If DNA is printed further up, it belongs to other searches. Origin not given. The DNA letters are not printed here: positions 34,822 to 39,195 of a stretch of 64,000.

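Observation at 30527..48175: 17.6-kb single-strand glycan-degradation cluster with a tandemly duplicated [beta-helix surface protein]-[clan GH-A hydrolase] module and no SusC/SusD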

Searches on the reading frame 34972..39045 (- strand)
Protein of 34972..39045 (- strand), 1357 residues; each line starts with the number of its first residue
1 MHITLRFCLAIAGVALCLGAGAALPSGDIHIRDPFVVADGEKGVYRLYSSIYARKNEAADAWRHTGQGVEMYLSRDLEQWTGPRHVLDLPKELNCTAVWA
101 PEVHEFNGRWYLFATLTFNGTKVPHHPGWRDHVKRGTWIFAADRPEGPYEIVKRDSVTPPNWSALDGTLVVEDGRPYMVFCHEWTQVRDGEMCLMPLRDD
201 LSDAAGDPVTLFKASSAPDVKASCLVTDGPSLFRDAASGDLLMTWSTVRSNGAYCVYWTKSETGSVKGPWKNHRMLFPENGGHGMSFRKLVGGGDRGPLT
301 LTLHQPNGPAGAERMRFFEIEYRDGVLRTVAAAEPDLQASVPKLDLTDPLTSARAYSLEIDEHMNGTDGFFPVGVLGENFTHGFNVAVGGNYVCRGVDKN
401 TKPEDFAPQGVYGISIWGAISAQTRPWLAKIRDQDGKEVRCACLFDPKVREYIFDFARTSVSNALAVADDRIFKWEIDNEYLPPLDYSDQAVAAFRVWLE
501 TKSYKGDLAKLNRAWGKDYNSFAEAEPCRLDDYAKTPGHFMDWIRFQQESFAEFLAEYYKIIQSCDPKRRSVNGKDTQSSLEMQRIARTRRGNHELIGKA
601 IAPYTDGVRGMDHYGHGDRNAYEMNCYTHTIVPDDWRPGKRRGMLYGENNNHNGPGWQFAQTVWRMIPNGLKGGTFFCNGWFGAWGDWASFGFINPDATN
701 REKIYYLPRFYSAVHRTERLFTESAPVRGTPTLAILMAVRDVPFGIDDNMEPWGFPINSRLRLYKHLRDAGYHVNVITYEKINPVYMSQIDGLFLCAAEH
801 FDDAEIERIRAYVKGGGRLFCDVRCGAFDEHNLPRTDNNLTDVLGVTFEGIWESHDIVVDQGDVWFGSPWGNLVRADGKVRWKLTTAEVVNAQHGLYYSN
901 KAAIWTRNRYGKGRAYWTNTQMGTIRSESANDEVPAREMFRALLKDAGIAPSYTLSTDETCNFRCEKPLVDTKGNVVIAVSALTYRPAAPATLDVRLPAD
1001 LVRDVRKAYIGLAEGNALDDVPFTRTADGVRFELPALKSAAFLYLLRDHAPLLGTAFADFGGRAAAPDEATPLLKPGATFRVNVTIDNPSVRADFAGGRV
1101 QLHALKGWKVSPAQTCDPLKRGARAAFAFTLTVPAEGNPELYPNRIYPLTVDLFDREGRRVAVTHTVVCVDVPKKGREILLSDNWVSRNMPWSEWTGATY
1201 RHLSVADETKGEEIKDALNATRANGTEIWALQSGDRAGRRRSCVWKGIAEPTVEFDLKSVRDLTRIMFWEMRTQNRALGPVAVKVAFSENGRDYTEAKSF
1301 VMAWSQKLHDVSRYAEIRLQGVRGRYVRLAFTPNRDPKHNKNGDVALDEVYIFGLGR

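Call 4: search_protein_families(library=pfam, proteins=[window:34972-39045:-], max_evalue=0.01)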
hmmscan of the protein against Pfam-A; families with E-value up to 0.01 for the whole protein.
window:34972-39045:- (1357 aa): 7 families
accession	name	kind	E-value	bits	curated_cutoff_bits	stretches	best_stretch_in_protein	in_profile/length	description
PF04616.20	Glyco_hydro_43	-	2.2e-27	96.6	32.2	1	31-274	10-225/288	Glycosyl hydrolases family 43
PF02449.21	Glyco_hydro_42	-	1.3e-14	54.9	21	1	469-569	126-231/376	Beta-galactosidase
PF08532.16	Glyco_hydro_42M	-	1.9e-08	34.5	25.8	1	764-946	36-203/207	Beta-galactosidase trimerisation domain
PF00754.31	F5_F8_type_C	-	0.00011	22.8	28.2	1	1241-1333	25-114/127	F5/8 type C domain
PF09822.16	ABC_transp_aux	-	0.0023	17.7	34.7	1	760-825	18-82/288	ABC-type uncharacterized transport system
PF10633.15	NPCBM_assoc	-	0.0035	18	24.4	0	1075-1143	2-70/78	NPCBM-associated, NEW3 domain of alpha-galactosidase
PF22633.2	F5_F8_type_C_2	-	0.0095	17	27.8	0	1242-1329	12-91/91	NedA-like, galactose-binding domain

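Call 12: search_protein_families(library=ncbifam, proteins=[window:34972-39045:-], max_evalue=0.01)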
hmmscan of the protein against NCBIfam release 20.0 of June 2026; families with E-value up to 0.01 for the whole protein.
window:34972-39045:- (1357 aa): 2 families
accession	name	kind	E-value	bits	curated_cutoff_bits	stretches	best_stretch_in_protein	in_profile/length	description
NF053747.1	NdoAlphArabAbnA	equivalog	7.9e-05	22.2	480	1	26-187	26-171/310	arabinan endo-1,5-alpha-L-arabinosidase AbnA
NF052546.1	AlpArbfursidBAD1527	equivalog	0.0038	16.7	500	1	27-105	49-130/341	alpha-arabinofuranosidase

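Call 49: search_solved_structures(query=window:34972-39045:-, max_evalue=0.001)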
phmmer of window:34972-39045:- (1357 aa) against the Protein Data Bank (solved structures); distinct sequences matched with E-value up to 0.001: 9.
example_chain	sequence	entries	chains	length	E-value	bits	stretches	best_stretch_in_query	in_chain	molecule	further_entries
5c0p_A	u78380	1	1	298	2.9e-39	137.5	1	22-308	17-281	Endo-arabinase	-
4uoq_A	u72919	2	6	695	6.8e-08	33.6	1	470-566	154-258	BETA-GALACTOSIDASE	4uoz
4uni_A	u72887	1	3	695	6.8e-08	33.6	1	470-566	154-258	BETA-GALACTOSIDASE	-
6ms3_A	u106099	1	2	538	1e-06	29.7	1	87-217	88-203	Glycoside Hydrolase Family 43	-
6ms2_A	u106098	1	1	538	1e-06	29.7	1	87-217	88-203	Glycoside Hydrolase Family 43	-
4kcb_A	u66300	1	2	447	6.2e-05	23.8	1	64-213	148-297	Arabinan endo-1,5-alpha-L-arabinosidase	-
3tts_A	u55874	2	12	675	0.00024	21.9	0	470-521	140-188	Beta-galactosidase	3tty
3kst_A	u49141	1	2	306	0.00048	20.8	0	64-274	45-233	Endo-1,4-beta-xylanase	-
1kwg_A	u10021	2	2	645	0.00093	19.9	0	485-564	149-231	BETA-GALACTOSIDASE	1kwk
